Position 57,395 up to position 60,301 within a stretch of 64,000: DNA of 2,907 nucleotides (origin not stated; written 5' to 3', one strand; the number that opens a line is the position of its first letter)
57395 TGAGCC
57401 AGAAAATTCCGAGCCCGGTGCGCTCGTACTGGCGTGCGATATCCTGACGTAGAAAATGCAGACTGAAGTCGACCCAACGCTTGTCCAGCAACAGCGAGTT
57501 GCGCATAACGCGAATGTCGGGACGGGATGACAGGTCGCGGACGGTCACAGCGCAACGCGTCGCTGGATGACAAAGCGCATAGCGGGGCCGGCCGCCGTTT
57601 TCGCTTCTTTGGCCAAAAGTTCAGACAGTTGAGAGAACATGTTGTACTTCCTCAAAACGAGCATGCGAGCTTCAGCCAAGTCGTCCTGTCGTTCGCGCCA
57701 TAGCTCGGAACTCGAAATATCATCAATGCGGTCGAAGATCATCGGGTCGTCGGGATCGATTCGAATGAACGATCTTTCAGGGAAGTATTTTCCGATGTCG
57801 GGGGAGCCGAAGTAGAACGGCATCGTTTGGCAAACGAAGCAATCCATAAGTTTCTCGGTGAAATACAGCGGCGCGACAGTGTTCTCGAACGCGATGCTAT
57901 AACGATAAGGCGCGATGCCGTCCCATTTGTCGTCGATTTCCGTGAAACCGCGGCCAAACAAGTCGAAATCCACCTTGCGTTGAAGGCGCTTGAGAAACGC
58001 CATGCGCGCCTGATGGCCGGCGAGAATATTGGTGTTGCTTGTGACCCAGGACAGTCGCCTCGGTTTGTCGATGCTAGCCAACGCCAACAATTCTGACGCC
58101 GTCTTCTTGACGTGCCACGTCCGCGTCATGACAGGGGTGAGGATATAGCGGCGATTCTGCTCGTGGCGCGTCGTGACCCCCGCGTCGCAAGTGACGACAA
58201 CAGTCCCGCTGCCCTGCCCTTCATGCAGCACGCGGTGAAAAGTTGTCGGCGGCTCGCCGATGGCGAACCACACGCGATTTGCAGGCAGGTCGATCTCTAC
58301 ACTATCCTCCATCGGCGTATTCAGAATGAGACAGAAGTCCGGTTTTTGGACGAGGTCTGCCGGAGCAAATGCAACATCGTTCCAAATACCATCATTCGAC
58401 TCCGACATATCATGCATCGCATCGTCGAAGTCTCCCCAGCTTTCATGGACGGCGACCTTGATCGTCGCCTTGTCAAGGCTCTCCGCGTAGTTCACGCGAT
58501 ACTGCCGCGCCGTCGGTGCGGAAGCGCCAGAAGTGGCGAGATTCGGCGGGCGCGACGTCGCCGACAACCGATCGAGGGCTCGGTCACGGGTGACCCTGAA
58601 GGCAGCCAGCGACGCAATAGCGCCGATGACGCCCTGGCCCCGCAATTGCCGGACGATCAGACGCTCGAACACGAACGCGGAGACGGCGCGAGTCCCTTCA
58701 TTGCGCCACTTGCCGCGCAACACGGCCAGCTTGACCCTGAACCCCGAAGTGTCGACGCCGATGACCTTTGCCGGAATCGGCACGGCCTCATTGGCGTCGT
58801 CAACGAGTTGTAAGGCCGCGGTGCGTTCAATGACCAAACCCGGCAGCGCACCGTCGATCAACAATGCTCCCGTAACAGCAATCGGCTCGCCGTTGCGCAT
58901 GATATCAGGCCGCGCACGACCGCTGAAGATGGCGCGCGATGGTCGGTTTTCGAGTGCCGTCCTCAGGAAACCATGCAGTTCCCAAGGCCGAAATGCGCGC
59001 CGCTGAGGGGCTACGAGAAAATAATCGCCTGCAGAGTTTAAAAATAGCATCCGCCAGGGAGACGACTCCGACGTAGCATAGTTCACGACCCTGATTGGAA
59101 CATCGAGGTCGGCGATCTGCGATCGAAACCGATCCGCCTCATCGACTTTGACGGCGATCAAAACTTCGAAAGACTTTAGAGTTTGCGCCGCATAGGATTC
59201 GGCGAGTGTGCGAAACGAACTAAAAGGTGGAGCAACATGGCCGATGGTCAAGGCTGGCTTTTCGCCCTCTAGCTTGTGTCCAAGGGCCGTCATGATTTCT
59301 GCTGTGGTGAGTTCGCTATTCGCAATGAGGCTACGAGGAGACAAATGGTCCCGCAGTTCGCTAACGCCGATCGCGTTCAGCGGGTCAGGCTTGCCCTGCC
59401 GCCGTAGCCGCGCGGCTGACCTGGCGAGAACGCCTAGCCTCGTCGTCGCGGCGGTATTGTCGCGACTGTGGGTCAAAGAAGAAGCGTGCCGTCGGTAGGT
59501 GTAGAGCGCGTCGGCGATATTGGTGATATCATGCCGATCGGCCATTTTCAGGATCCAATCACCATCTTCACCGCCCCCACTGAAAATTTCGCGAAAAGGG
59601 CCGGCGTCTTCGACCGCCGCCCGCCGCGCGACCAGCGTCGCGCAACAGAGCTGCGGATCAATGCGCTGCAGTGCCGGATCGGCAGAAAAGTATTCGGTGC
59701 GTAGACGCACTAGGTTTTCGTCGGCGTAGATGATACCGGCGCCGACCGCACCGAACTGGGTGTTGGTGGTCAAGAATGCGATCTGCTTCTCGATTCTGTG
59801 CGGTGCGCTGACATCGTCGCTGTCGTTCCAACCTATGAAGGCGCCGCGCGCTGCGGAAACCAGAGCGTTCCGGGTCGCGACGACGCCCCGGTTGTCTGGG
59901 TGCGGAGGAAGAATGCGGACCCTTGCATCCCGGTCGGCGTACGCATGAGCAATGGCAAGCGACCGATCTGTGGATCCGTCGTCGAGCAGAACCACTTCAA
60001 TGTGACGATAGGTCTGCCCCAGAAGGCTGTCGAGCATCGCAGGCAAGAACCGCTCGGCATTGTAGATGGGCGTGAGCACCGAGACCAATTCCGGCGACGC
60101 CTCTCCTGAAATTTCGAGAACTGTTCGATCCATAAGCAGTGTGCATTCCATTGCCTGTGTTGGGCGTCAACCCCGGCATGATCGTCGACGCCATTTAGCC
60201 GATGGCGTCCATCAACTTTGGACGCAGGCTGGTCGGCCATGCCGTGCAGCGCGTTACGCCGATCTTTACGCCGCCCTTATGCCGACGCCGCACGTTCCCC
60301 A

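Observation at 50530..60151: Self-contained ABC-dependent glycan island for a triply decorated polymer, embedded against a prophage relic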

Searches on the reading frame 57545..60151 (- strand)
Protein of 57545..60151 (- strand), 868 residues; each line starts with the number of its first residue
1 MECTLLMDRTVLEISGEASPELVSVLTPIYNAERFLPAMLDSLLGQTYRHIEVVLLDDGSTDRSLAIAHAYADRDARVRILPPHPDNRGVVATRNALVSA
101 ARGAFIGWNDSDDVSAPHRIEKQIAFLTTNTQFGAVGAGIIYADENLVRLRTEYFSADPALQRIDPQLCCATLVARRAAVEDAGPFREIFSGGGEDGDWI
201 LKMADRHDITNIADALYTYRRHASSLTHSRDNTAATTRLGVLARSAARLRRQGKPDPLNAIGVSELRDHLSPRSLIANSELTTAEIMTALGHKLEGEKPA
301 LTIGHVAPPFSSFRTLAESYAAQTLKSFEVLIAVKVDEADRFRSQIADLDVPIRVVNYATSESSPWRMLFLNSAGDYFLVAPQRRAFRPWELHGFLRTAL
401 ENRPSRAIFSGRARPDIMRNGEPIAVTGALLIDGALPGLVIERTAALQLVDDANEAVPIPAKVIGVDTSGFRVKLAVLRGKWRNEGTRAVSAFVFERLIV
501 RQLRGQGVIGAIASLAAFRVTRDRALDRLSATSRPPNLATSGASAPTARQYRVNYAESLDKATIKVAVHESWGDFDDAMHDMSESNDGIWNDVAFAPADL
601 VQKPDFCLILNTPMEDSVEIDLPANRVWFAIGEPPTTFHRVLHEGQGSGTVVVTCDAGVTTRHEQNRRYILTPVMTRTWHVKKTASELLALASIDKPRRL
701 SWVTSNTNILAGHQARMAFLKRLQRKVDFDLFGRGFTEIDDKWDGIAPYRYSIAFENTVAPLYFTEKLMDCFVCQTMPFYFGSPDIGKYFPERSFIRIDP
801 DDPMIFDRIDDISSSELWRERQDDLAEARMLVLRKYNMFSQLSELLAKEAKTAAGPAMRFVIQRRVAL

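Call 4: search_protein_families(library=pfam, proteins=[window:57545-60151:-], max_evalue=0.01)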
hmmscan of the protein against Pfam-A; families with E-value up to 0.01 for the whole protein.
window:57545-60151:- (868 aa): 4 families
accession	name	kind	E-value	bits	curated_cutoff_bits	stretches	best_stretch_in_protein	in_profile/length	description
PF00535.33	Glycos_transf_2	-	3.2e-28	99.2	23.3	1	24-151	1-127/168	Glycosyl transferase family 2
PF00852.26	Glyco_transf_10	-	6.9e-12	45.8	23.9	1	696-799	4-110/182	Glycosyltransferase family 10 (fucosyltransferase) C-term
PF13641.12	Glyco_tranf_2_3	-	1.4e-09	38.8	27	1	20-236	1-158/230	Glycosyltransferase like family 2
PF10111.15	Glyco_tranf_2_2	-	2.1e-05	24.6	27.3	1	25-155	2-134/276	Glycosyltransferase like family 2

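Call 5: search_protein_families(library=ncbifam, proteins=[window:57545-60151:-], max_evalue=0.01)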
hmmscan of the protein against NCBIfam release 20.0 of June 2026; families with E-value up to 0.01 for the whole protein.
window:57545-60151:- (868 aa): 20 families
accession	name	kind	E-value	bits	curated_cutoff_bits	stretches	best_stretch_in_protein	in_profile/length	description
NF053739.1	GlytfEpsEBac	equivalog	7e-27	94.1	450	1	23-226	3-209/265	glycosyltransferase EpsE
NF007482.0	PRK10073.1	equivalog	1.5e-23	83.3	423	1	21-125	6-108/334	glycosyltransferase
NF047683.1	TeichurnBiosyTuaG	equivalog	7.4e-23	81.5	400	1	21-131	6-115/252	teichuronic acid biosynthesis protein TuaG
TIGR03965.1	mycofact_glyco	equivalog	4.9e-13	48.7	280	1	6-205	57-265/467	mycofactocin biosynthesis glycosyltransferase MftF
NF041875.1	EPS_EpsD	equivalog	3.5e-11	43.1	370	1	23-133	1-110/325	exopolysaccharide biosynthesis glycosyltransferase EpsD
NF038302.1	EPS_HpsE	equivalog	4.4e-11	42.3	300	1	24-140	4-124/307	hormogonium polysaccharide biosynthesis glycosyltransferase HpsE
TIGR03937.1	PgaC_IcaA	equivalog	5.9e-11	42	422.3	1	20-137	44-160/407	poly-beta-1,6-N-acetyl-D-glucosamine synthase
NF050819.1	PolSacchBiosHfsG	equivalog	9.5e-11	41.4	500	1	18-214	10-212/302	polysaccharide biosynthesis protein HfsG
NF041394.1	GtaseAglG_Halo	equivalog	2.1e-10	40.4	440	1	23-131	3-111/304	glucosyl-dolichyl phosphate glucuronosyltransferase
NF007453.0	PRK10018.1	equivalog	7.3e-09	35.7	382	1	21-145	6-124/280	colanic acid biosynthesis glycosyltransferase WcaA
TIGR04017.1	WcaA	equivalog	1.5e-08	34.6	495.75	1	21-133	5-113/279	colanic acid biosynthesis glycosyltransferase WcaA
NF050050.1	ProtGlycPglI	equivalog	3.6e-08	33.1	500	1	23-121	4-102/306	GalNAc(5)-diNAcBac-PP-undecaprenol beta-1,3-glucosyltransferase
TIGR03111.1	glyc2_xrt_Gpos1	hypoth_equivalog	9.9e-07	27.9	363.95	1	22-149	50-177/439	TIGR03111 family XrtG-associated glycosyltransferase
TIGR04242.1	nodulat_NodC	equivalog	8.4e-06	25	550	1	22-137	49-165/395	chitooligosaccharide synthase NodC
TIGR04283.1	glyco_like_mftF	equivalog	3.1e-05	23.7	182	1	23-73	1-51/221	TIGR04283 family arsenosugar biosynthesis glycosyltransferase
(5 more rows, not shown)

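Call 22: find_homologous_proteins(query=window:57545-60151:-, region=1-868)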
Query window:57545-60151:-, residues 1-868 (868 aa): 48 proteins with E <= 0.001 among 8000 candidates.
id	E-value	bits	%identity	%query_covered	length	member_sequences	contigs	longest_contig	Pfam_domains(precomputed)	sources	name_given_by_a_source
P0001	0.0e+0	1949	100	99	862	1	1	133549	PF10111.15,PF13641.13,PF00852.27,PF00535.33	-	-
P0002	1.0e-262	892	51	98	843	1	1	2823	PF13641.13,PF00852.27,PF00535.33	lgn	-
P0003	1.1e-257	876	49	98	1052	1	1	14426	PF10111.15,PF13641.13,PF05050.20,PF00852.27,PF00535.33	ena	-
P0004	2.3e-251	855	47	99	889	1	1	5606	PF13641.13,PF00852.27,PF00535.33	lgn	-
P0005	2.0e-249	848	48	98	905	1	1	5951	PF10111.15,PF13641.13,PF00852.27,PF00535.33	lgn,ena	-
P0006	3.3e-242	825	47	98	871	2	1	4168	PF10111.15,PF13506.14,PF13641.13,PF00852.27,PF00535.33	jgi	jgi:glycosyltransferase involved in cell wall biosynthesis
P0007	4.3e-230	784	48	98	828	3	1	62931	PF13641.13,PF00852.27,PF00535.33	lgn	-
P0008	4.3e-229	781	47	98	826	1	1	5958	PF13641.13,PF00852.27,PF00535.33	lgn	-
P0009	3.6e-228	778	46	99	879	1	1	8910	PF10111.15,PF13506.14,PF13641.13,PF00852.27,PF00535.33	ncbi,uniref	ncbi:glycosyltransferase [Rhodoplanes sp. SY1]|uniref:glycosyltransferase n=1 Tax=Rhodoplanes sp. SY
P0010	2.6e-223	762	46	99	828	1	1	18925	PF10111.15,PF13641.13,PF00852.27,PF00535.33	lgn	-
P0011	1.9e-217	743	61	34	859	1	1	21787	PF10111.15,PF13506.14,PF13641.13,PF00852.27,PF00535.33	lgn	-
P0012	2.1e-209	716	52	33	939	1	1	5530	PF10111.15,PF13641.13,PF00852.27,PF00535.33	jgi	jgi:glycosyltransferase involved in cell wall biosynthesis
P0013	3.3e-209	715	52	33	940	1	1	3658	PF10111.15,PF13641.13,PF00852.27,PF00535.33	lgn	-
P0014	6.8e-208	711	53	32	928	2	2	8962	PF10111.15,PF13641.13,PF00852.27,PF00535.33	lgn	-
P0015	2.5e-197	676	53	34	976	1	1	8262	PF10111.15,PF13641.13,PF00852.27,PF00535.33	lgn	-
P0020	1.7e-165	571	40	98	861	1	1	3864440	PF10111.15,PF13641.13,PF00852.27,PF00535.33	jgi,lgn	jgi:GT2 family glycosyltransferase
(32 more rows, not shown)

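Call 23: find_encoding_contigs(protein=P0007, flank=10000, max_places=2)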
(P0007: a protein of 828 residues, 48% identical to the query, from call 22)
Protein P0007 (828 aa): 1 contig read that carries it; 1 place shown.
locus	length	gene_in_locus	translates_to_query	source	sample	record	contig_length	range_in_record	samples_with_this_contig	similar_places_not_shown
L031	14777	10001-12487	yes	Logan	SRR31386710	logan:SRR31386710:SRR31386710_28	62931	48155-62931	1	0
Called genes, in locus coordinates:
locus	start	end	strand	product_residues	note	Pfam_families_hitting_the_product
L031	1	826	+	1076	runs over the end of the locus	PF00535:Glycos_transf_2, PF10111:Glyco_tranf_2_2, PF13641:Glyco_tranf_2_3, PF00852:Glyco_transf_10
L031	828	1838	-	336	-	PF13641:Glyco_tranf_2_3 (weak), PF00535:Glycos_transf_2, PF10111:Glyco_tranf_2_2 (faint)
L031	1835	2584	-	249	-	PF00005:ABC_tran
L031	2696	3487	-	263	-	PF01061:ABC2_membrane (weak)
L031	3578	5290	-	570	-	-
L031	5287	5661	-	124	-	-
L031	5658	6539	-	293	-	PF13489:Methyltransf_23, PF08241:Methyltransf_11, PF08242:Methyltransf_12, PF13649:Methyltransf_25 (weak)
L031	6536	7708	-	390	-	PF01041:DegT_DnrJ_EryC1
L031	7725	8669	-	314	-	PF01073:3Beta_HSD, PF01370:Epimerase, PF02719:Polysacc_synt_2 (weak), PF04321:RmlD_sub_bind, PF16363:GDP_Man_Dehyd, PF13460:NAD_binding_10 (weak), PF07993:NAD_binding_4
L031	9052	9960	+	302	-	PF05050:Methyltransf_21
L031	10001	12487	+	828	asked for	PF00535:Glycos_transf_2, PF13641:Glyco_tranf_2_3, PF00852:Glyco_transf_10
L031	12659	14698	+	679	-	PF00795:CN_hydrolase, PF02540:NAD_synthase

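Call 24: find_encoding_contigs(protein=P0003, flank=10000, max_places=2)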
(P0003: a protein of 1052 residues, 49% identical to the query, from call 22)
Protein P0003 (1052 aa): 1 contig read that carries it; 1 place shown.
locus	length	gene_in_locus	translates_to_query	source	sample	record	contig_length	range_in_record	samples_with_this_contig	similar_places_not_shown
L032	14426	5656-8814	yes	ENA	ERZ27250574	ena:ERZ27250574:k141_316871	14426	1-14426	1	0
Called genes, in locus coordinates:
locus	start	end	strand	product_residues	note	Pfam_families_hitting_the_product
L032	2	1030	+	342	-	?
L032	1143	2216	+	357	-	PF01370:Epimerase, PF04321:RmlD_sub_bind (weak), PF16363:GDP_Man_Dehyd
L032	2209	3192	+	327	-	PF01370:Epimerase, PF04321:RmlD_sub_bind (weak), PF16363:GDP_Man_Dehyd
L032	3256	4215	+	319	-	PF00535:Glycos_transf_2, PF10111:Glyco_tranf_2_2 (weak)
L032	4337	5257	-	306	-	PF05050:Methyltransf_21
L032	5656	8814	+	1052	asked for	PF05050:Methyltransf_21, PF00535:Glycos_transf_2, PF10111:Glyco_tranf_2_2, PF13641:Glyco_tranf_2_3, PF00852:Glyco_transf_10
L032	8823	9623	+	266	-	PF01061:ABC2_membrane (weak)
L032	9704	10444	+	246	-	PF00005:ABC_tran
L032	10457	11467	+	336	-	PF00535:Glycos_transf_2, PF10111:Glyco_tranf_2_2 (weak), PF13641:Glyco_tranf_2_3 (weak)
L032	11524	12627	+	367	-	PF18025:FucT_N, PF00852:Glyco_transf_10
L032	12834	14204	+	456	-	PF00069:Pkinase, PF07714:PK_Tyr_Ser-Thr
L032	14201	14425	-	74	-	?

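Call 25: find_encoding_contigs(protein=P0020, flank=10000, max_places=2)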
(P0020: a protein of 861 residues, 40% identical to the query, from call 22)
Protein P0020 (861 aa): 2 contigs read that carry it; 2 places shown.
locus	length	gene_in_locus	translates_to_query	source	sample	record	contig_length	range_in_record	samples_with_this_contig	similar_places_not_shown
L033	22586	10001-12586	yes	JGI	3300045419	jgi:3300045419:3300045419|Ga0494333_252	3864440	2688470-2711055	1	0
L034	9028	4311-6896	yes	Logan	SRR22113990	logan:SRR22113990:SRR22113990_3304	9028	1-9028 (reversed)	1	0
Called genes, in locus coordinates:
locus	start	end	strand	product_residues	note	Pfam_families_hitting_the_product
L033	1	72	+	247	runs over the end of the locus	PF20380:DUF6675 (weak)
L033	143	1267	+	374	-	PF02771:Acyl-CoA_dh_N, PF02770:Acyl-CoA_dh_M, PF00441:Acyl-CoA_dh_1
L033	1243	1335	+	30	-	-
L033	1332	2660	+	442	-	PF03972:MmgE_PrpD_N, PF19305:MmgE_PrpD_C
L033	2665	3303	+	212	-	PF02798:GST_N, PF13417:GST_N_3, PF13409:GST_N_2, PF14497:GST_C_3 (weak), PF13410:GST_C_2 (weak), PF00043:GST_C (weak)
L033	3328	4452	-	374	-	PF02515:CoA_transf_3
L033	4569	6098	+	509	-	PF01979:Amidohydro_1, PF07969:Amidohydro_3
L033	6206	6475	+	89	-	-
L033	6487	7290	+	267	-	-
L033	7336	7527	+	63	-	-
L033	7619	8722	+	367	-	PF00535:Glycos_transf_2, PF13432:TPR_16 (faint), PF23914:TPR_CcmH_CycH (faint), PF13424:TPR_12 (faint), PF13428:TPR_14 (faint), PF00515:TPR_1 (faint), PF07719:TPR_2 (faint), PF14559:TPR_19 (weak), +1 more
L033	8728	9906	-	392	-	PF14907:NTP_transf_5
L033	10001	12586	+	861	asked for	PF00535:Glycos_transf_2, PF10111:Glyco_tranf_2_2 (weak), PF13641:Glyco_tranf_2_3, PF00852:Glyco_transf_10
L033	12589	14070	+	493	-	PF00535:Glycos_transf_2, PF10111:Glyco_tranf_2_2 (faint), PF13641:Glyco_tranf_2_3, PF00535:Glycos_transf_2 (weak), PF13641:Glyco_tranf_2_3 (weak)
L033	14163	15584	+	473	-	PF10009:DUF2252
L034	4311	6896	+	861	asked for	PF00535:Glycos_transf_2, PF10111:Glyco_tranf_2_2 (weak), PF13641:Glyco_tranf_2_3, PF00852:Glyco_transf_10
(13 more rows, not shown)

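Call 28: find_related_loci(query=A1, collection=genome_contigs, flank=10000)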
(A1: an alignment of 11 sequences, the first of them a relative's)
Query A1 (862 aa) in genome_contigs; peptide patterns used: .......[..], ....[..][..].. (x = any residue, [..] = any of these).
330 stretches matched a pattern; 217 encode a relative of the query (tblastn E <= 1e-3); the best 80 are kept; 80 distinct loci.
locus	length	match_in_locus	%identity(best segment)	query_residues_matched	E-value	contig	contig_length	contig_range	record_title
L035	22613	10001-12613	46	1-862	0e+0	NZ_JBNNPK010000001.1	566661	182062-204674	Bosea sp. NPDC003192 NPDC003192_19_G8.ctg-0001, whole genome shotgun sequence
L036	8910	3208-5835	46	1-859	0e+0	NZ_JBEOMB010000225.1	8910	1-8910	Rhodoplanes sp. SY1 SY-1_S1_L001_contig_225, whole genome shotgun sequence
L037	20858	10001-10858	52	556-840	8e-92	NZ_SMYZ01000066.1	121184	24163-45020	Mesorhizobium norvegicum strain 10.2.2 10-2-2_contig_67, whole genome shotgun sequence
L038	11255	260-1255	49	533-858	6e-92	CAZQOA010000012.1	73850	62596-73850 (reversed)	MAG TPA_asm: uncultured Rhizobiaceae bacterium isolate SRP193066_co1_42 genome assembly, contig: NODE_396_length_73850_c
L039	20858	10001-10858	52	556-840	2e-91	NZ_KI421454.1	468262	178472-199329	Mesorhizobium erdmanii USDA 3471 A3AUDRAFT_scaffold_2.3, whole genome shotgun sequence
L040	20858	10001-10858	52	556-840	6e-91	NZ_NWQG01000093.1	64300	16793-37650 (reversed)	Mesorhizobium sanjuanii strain BSA136 contig00093, whole genome shotgun sequence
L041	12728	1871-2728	52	556-840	5e-91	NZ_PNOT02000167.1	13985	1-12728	Mesorhizobium intechi strain BD68 c_164_len:13985, whole genome shotgun sequence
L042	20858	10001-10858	52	556-840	2e-90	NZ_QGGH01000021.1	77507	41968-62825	Mesorhizobium loti strain DSM 2626 Ga0215673_121, whole genome shotgun sequence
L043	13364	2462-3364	47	556-857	6e-90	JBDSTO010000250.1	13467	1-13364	MAG: Aestuariivirga sp. isolate cluster1_bin.56 k127_11516546, whole genome shotgun sequence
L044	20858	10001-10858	51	556-840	1e-88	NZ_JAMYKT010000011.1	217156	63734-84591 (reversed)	Mesorhizobium sp. M1428 M1428_contig00011, whole genome shotgun sequence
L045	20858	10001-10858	51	556-840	1e-88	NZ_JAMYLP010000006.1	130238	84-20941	Mesorhizobium sp. M1322 M1322_contig00006, whole genome shotgun sequence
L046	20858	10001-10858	51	556-840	1e-88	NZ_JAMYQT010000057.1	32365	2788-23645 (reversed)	Mesorhizobium sp. M0571 M0571_contig00057, whole genome shotgun sequence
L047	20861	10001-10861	51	553-840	4e-88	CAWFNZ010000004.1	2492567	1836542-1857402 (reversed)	MAG: uncultured Alphaproteobacteria bacterium isolate MFD06085.bin.1.7 genome assembly, contig: contig_7743, whole genom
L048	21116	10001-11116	42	494-858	8e-88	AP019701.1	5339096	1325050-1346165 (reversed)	Stella sp. ATCC 35155 DNA, complete genome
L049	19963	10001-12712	47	16-848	1e-85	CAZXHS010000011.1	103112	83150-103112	MAG TPA_asm: uncultured Desulfobulbus sp. isolate SRP220891_co1_493 genome assembly, contig: NODE_293_length_103112_cov_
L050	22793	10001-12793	43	13-857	4e-84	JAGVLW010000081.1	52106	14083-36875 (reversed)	MAG: Alphaproteobacteria bacterium isolate SW_3 c_000000061492, whole genome shotgun sequence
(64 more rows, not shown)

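Call 32: search_protein_families(library=pfam, proteins=[L035:848-2074:+, L035:2139-3323:-, L035:3733-4344:+, L035:4263-5210:+, L035:5370-6443:+, L035:6433-7383:+, L035:7685-8476:+, L035:8720-9724:-, L035:14317-15408:+, L035:15520-16341:+], max_evalue=0.001)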
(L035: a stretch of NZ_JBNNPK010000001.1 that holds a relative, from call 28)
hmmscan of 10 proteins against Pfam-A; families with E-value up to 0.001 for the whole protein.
L035:848-2074:+ (408 aa): 0 families

L035:2139-3323:- (394 aa): 1 family
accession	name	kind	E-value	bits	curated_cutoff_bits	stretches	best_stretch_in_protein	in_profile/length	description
PF03330.24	DPBB_1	-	7.5e-23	81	28.8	1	112-202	1-83/83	Lytic transglycolase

L035:3733-4344:+ (203 aa): 0 families

L035:4263-5210:+ (315 aa): 1 family
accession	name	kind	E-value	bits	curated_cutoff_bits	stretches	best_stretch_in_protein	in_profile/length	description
PF05050.19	Methyltransf_21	-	1.6e-21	77.7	22.7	1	114-285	1-172/173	Methyltransferase FkbM domain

L035:5370-6443:+ (357 aa): 3 families
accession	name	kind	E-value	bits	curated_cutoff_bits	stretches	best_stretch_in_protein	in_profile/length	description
PF16363.11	GDP_Man_Dehyd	-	4.5e-159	529.7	27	1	10-341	1-332/332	GDP-mannose 4,6 dehydratase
PF01370.27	Epimerase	-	2.7e-77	259.9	20.9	1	9-256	1-239/240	NAD dependent epimerase/dehydratase family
PF04321.23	RmlD_sub_bind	-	5e-07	29.5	27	1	8-169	2-132/287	RmlD substrate binding domain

L035:6433-7383:+ (316 aa): 4 families
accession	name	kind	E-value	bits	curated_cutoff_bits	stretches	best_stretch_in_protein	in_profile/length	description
PF01370.27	Epimerase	-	9e-64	215.6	20.9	1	14-243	2-240/240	NAD dependent epimerase/dehydratase family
PF16363.11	GDP_Man_Dehyd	-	3.7e-18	66.5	27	1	45-303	59-330/332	GDP-mannose 4,6 dehydratase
PF04321.23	RmlD_sub_bind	-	1.1e-07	31.6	27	1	12-71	2-61/287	RmlD substrate binding domain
PF02719.21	Polysacc_synt_2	-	1.3e-05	25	20.2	0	46-111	62-126/293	Polysaccharide biosynthesis protein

L035:7685-8476:+ (263 aa): 1 family
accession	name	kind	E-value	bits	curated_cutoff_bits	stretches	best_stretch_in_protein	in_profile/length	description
PF04230.19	PS_pyruv_trans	-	1.8e-13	51.5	25.3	1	67-185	118-276/280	Polysaccharide pyruvyl transferase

L035:8720-9724:- (334 aa): 3 families
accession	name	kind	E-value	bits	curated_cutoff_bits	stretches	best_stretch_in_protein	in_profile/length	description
PF00535.33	Glycos_transf_2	-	4.6e-28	98.7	23.3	1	40-197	1-167/168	Glycosyl transferase family 2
PF10111.15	Glyco_tranf_2_2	-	3.9e-11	43.4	27.3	1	40-226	1-209/276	Glycosyltransferase like family 2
PF13641.12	Glyco_tranf_2_3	-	9.8e-05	22.9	27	0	38-142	2-112/230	Glycosyltransferase like family 2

L035:14317-15408:+ (363 aa): 3 families
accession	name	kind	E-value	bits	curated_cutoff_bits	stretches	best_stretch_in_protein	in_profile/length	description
PF00535.33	Glycos_transf_2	-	1e-19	71.5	23.3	1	41-143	1-103/168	Glycosyl transferase family 2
PF13641.12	Glyco_tranf_2_3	-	7.1e-07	29.9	27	1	40-165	3-132/230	Glycosyltransferase like family 2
PF10111.15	Glyco_tranf_2_2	-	7.1e-07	29.4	27.3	1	52-131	14-94/276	Glycosyltransferase like family 2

L035:15520-16341:+ (273 aa): 1 family
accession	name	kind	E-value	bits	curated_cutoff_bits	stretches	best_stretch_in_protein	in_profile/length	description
PF05050.19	Methyltransf_21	-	1.6e-20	74.4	22.7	1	85-241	1-170/173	Methyltransferase FkbM domain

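Call 33: search_protein_families(library=pfam, proteins=[L050:1729-2916:-, L050:4861-6057:-, L050:6452-7237:-, L050:7371-8066:-, L050:8063-9727:-, L050:14342-14977:+, L050:14565-15857:+, L050:16452-17246:+, L050:17392-18852:+, L050:18112-20451:-], max_evalue=0.001)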
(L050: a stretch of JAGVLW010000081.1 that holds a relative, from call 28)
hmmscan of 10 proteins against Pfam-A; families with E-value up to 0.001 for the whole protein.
L050:1729-2916:- (395 aa): 4 families
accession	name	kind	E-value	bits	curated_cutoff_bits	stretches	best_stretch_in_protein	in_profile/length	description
PF01041.23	DegT_DnrJ_EryC1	-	1.6e-91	307.7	19.8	1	24-384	4-359/360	DegT/DnrJ/EryC1/StrS aminotransferase family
PF00155.27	Aminotran_1_2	-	5.2e-07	29.6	19.7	1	62-166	66-185/361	Aminotransferase class I and II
PF01212.27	Beta_elim_lyase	-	6.9e-05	22.7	27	1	37-169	25-171/288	Beta-eliminating lyase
PF00266.25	Aminotran_5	-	0.00017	21.1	21.5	1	62-173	63-182/371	Aminotransferase class-V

L050:4861-6057:- (398 aa): 0 families

L050:6452-7237:- (261 aa): 0 families

L050:7371-8066:- (231 aa): 1 family
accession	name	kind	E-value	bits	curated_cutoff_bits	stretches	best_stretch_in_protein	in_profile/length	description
PF08889.16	WbqC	-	4.1e-83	278.9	21.3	1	8-224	1-217/218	WbqC-like protein family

L050:8063-9727:- (554 aa): 0 families

L050:14342-14977:+ (211 aa): 0 families

L050:14565-15857:+ (430 aa): 1 family
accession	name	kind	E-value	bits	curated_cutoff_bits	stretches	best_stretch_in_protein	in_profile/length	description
PF05050.19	Methyltransf_21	-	2e-15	57.8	22.7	1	220-390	1-171/173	Methyltransferase FkbM domain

L050:16452-17246:+ (264 aa): 1 family
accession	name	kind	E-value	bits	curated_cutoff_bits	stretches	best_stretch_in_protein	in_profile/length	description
PF04230.19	PS_pyruv_trans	-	9.7e-15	55.6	25.3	1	82-192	127-276/280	Polysaccharide pyruvyl transferase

L050:17392-18852:+ (486 aa): 0 families

L050:18112-20451:- (779 aa): 10 families
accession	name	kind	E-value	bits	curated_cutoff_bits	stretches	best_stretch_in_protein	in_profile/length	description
PF03707.21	MHYT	-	3.5e-43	145.8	21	3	148-199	1-52/59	Bacterial signalling protein N terminal repeat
PF00989.32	PAS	-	1e-34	119.3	22.6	2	410-520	2-113/113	PAS fold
PF02518.31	HATPase_c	-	4.5e-26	91.9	26.4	1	676-778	1-97/111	Histidine kinase-, DNA gyrase B-, and HSP90-like ATPase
PF08448.16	PAS_4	-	6.1e-22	78.4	23.1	2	291-401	2-108/110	PAS fold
PF00512.31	HisKA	-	3.7e-21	75.4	26.9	1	564-629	1-66/66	His Kinase A (phospho-acceptor) domain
PF13426.13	PAS_9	-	7.7e-21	74.8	27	2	420-522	2-103/103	PAS domain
PF13188.13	PAS_8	-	3.2e-13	49.5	21.8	1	285-325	2-42/65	PAS domain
PF08447.18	PAS_3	-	4e-12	46.7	25.6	1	432-516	2-88/89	PAS fold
PF13596.12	PAS_10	-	5.4e-06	27.4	22.1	0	435-521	25-106/106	PAS domain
PF24820.1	Diguanyl_cycl_sensor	-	3.7e-05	24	28.1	0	420-511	7-104/109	Diguanylate cyclase-like sensor domain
